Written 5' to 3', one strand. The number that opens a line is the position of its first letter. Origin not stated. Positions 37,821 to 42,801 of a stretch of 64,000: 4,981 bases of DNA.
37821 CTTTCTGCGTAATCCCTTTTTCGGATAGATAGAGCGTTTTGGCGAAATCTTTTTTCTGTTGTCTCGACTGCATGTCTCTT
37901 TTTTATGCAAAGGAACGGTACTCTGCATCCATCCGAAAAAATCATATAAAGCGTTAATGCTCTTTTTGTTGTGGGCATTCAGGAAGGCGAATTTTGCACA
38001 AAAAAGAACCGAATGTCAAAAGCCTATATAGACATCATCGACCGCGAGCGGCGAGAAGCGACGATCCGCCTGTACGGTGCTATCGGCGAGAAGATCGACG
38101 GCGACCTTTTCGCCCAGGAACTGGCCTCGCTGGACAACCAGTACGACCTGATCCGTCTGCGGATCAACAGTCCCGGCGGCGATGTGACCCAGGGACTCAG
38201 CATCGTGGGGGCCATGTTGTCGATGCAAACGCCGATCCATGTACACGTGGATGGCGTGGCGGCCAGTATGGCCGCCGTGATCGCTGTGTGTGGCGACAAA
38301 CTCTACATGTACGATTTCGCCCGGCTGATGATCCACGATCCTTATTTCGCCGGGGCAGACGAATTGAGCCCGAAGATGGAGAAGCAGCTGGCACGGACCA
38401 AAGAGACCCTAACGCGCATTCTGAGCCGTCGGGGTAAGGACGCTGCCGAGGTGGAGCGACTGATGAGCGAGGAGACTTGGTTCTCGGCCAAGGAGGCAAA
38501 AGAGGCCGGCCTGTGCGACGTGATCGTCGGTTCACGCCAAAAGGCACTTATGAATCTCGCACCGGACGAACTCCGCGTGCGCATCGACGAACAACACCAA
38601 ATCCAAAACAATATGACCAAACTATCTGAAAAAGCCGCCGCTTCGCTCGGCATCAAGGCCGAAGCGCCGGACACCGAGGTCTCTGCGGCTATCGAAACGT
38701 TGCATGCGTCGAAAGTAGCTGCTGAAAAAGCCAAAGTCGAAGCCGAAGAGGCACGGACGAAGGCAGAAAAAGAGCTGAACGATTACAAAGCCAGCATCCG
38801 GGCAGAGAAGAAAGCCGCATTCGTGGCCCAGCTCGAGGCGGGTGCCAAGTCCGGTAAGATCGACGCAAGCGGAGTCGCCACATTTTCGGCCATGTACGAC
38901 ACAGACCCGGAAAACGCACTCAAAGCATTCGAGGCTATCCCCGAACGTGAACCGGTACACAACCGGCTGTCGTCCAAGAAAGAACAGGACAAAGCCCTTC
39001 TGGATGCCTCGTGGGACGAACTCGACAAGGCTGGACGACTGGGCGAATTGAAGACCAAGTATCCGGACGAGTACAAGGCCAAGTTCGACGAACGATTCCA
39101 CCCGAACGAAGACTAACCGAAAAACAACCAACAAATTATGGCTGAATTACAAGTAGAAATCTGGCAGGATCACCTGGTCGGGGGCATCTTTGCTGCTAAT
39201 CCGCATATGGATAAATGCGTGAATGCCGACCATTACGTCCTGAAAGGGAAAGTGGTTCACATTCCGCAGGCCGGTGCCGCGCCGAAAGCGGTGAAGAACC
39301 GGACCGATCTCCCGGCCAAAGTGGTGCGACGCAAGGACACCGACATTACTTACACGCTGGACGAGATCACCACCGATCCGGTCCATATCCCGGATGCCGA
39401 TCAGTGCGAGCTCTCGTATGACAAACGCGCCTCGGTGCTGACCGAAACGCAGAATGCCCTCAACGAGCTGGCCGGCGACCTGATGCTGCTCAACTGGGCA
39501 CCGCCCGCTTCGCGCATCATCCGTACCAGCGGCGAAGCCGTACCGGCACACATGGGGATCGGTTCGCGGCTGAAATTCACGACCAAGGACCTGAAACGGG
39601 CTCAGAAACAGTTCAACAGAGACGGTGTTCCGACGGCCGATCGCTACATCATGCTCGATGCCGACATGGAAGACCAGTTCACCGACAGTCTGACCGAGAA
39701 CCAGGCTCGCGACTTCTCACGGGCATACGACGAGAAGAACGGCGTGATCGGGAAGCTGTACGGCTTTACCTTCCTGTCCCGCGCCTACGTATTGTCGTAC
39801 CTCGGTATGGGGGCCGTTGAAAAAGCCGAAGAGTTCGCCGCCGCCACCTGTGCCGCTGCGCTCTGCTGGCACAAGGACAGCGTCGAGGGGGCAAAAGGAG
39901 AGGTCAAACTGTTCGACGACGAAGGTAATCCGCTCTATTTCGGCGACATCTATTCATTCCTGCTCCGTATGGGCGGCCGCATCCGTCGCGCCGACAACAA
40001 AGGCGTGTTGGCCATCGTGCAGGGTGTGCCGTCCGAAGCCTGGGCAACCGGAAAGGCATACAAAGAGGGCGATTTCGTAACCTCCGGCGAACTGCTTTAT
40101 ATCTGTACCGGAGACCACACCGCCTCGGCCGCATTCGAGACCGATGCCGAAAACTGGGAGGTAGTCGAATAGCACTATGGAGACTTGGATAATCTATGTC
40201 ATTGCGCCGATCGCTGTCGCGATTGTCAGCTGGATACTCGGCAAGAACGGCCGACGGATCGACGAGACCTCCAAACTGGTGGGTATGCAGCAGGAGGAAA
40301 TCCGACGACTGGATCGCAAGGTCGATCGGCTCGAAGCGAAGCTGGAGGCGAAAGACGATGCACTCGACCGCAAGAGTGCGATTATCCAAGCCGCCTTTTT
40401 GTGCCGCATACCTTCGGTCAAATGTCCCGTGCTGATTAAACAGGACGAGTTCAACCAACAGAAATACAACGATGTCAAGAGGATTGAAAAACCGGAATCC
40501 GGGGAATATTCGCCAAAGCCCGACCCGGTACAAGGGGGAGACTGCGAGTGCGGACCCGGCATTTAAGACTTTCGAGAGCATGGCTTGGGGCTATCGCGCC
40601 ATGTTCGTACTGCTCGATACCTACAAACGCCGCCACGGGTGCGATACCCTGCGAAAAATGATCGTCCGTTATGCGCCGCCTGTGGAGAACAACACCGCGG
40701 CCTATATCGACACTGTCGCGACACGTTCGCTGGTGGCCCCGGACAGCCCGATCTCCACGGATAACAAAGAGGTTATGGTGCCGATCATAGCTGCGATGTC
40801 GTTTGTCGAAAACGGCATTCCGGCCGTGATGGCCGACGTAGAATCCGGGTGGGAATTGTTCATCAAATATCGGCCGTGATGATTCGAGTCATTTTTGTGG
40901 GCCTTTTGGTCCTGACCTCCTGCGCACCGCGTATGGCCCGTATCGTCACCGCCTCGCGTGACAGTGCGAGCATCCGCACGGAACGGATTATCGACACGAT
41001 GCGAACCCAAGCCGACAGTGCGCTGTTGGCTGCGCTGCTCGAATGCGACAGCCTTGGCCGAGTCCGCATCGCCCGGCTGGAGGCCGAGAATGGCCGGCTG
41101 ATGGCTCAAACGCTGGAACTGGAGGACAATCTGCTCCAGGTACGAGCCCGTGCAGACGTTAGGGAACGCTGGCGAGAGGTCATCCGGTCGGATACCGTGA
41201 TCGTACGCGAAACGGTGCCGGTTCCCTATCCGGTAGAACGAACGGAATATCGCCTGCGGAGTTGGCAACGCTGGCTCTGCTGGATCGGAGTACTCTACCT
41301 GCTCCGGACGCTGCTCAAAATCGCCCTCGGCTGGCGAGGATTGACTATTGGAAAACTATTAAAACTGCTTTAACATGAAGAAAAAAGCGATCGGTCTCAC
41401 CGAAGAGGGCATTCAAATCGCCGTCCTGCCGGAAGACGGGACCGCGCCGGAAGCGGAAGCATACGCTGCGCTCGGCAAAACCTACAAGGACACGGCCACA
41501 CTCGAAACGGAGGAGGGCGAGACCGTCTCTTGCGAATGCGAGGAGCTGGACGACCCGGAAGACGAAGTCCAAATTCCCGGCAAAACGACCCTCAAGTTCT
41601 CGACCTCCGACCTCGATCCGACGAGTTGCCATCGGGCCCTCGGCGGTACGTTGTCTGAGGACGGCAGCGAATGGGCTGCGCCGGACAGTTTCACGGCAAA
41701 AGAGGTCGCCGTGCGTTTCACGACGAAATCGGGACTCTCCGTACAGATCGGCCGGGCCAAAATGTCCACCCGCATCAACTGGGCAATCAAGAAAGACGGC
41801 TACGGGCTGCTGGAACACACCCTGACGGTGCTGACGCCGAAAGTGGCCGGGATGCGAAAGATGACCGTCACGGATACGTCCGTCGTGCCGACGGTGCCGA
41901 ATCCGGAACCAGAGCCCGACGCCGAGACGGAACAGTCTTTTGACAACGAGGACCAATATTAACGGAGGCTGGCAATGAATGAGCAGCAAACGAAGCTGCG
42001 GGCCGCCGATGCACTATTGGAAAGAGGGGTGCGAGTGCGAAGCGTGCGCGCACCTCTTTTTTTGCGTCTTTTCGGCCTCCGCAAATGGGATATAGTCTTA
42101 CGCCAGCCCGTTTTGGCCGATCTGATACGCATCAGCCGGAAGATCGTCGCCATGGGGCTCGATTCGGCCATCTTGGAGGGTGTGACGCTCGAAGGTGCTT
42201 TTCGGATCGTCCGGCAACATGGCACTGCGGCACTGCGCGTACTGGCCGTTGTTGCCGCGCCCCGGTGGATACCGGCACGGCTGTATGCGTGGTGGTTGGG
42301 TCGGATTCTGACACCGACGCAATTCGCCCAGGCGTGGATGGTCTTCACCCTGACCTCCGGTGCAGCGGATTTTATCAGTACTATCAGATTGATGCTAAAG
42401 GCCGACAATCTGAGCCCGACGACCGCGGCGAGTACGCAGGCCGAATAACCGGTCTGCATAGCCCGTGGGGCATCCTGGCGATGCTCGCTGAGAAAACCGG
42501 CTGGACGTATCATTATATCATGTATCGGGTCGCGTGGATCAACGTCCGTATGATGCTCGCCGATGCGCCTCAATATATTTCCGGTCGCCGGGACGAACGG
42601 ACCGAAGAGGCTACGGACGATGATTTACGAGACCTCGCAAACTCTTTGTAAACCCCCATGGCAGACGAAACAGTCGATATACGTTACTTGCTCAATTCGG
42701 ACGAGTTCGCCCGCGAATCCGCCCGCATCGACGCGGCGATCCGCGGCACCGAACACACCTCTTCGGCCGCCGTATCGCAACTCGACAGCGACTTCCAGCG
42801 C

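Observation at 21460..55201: Mu-like prophage inserted inside cas3, separating HD motifs I-IV from motif V and the helicase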

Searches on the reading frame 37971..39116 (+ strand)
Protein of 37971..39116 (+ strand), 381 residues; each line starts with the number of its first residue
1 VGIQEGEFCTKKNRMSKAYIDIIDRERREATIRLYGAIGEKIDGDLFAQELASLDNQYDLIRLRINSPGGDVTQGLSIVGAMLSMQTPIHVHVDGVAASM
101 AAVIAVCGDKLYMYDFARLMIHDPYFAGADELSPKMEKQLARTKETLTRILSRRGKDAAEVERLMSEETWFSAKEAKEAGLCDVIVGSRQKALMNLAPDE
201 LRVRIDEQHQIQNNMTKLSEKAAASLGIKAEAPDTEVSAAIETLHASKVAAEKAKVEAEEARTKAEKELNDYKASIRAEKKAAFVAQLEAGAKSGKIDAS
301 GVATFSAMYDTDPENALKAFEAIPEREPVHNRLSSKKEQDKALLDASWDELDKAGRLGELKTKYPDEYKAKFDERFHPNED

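Call 19: search_protein_families(library=phrogs, proteins=[window:37971-39116:+], max_evalue=0.001)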
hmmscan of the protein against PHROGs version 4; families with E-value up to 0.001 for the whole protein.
window:37971-39116:+ (381 aa): 13 families
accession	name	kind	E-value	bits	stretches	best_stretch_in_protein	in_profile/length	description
phrog_2976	-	head and packaging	1.2e-53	184.3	1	20-340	9-373/394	head maturation protease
phrog_94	-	head and packaging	1.5e-44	154.5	1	12-290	63-363/622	head maturation protease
phrog_133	-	head and packaging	2.3e-41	143.2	1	15-278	5-260/668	head maturation protease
phrog_3348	-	unknown function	1.2e-36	127.8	1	26-276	34-283/386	-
phrog_1684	-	head and packaging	3.1e-32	113.2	1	18-277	29-280/284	head maturation protease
phrog_53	-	head and packaging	1.9e-19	71.3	1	21-289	68-390/583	head maturation protease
phrog_11321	-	unknown function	1.2e-18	68.7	1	207-377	162-324/327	-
phrog_1827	-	other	2e-18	67.5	1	24-178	19-175/202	ATP-dependent protease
phrog_13984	-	unknown function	3e-11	44.5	1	27-118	29-120/123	-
phrog_33547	-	unknown function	3.9e-06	27.1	1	57-193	28-163/357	-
phrog_20705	-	head and packaging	7.8e-06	25.4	1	27-193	180-353/690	virion structural protein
phrog_11747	-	unknown function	1.8e-05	25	1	47-146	52-153/290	-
phrog_5410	-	other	5.4e-05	23.5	1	57-146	54-142/323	ATP-dependent protease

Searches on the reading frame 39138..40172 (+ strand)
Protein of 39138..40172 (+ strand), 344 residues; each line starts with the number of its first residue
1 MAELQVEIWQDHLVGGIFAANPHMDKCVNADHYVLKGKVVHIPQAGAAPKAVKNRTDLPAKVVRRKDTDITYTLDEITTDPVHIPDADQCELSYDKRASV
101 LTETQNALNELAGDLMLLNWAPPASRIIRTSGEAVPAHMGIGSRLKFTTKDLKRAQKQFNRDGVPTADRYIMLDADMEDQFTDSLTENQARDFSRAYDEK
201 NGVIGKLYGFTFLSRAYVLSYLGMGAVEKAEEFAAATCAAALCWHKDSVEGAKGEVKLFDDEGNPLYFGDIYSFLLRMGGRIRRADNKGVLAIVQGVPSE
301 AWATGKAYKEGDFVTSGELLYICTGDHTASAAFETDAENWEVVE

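Call 19: search_protein_families(library=phrogs, proteins=[window:39138-40172:+], max_evalue=0.001)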
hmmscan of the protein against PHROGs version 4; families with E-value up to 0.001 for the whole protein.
window:39138-40172:+ (344 aa): 1 family
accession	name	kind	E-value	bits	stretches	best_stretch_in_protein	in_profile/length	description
phrog_267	-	head and packaging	3.7e-27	96.5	1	4-306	40-338/410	major head protein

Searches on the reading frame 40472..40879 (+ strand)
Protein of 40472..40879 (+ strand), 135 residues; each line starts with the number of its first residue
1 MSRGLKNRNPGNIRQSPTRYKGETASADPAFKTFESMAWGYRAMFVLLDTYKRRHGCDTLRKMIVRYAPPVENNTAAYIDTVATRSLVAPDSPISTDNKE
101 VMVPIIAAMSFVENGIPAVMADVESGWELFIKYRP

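Call 45: search_protein_families(library=pfam, proteins=[window:40472-40879:+], max_evalue=0.01)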
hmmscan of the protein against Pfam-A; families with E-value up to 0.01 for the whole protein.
window:40472-40879:+ (135 aa): 0 families

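Call 50: search_protein_families(library=phrogs, proteins=[window:40472-40879:+], max_evalue=0.001)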
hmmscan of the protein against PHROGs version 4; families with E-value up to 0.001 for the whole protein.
window:40472-40879:+ (135 aa): 5 families
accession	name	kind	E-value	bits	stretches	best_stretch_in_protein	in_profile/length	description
phrog_873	-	head and packaging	2.7e-41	143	1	2-129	355-486/1277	endolysin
phrog_2276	-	tail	5.6e-15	56.1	1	2-115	490-598/673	tail length tape measure protein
phrog_7182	-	other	3.4e-10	39.8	1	58-122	724-788/1228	tail injection transglycosylase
phrog_7694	-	unknown function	5.2e-08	33.1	1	2-121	504-623/675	-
phrog_992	-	head and packaging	6.1e-05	22.8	1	4-99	166-259/764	head protein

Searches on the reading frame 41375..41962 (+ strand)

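Call 19: search_protein_families(library=phrogs, proteins=[window:41375-41962:+], max_evalue=0.001)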
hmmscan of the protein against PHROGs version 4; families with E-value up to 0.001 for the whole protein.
window:41375-41962:+ (195 aa): 1 family
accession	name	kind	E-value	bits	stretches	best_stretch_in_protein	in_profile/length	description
phrog_6767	-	unknown function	1.1e-28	101.1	1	20-168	19-168/169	-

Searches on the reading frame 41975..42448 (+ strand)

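Call 19: search_protein_families(library=phrogs, proteins=[window:41975-42448:+], max_evalue=0.001)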
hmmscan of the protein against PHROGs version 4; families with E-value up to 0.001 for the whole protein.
window:41975-42448:+ (157 aa): 1 family
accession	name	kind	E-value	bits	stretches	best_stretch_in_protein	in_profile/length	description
phrog_14983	-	unknown function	1.8e-20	74.4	1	2-150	5-153/160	-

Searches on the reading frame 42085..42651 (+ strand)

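Call 20: search_protein_families(library=phrogs, proteins=[window:42085-42651:+], max_evalue=0.001)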
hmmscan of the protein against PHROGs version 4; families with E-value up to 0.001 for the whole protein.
window:42085-42651:+ (188 aa): 1 family
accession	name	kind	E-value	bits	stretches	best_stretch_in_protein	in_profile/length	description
phrog_11996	-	unknown function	4e-18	66.9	1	94-183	105-197/208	-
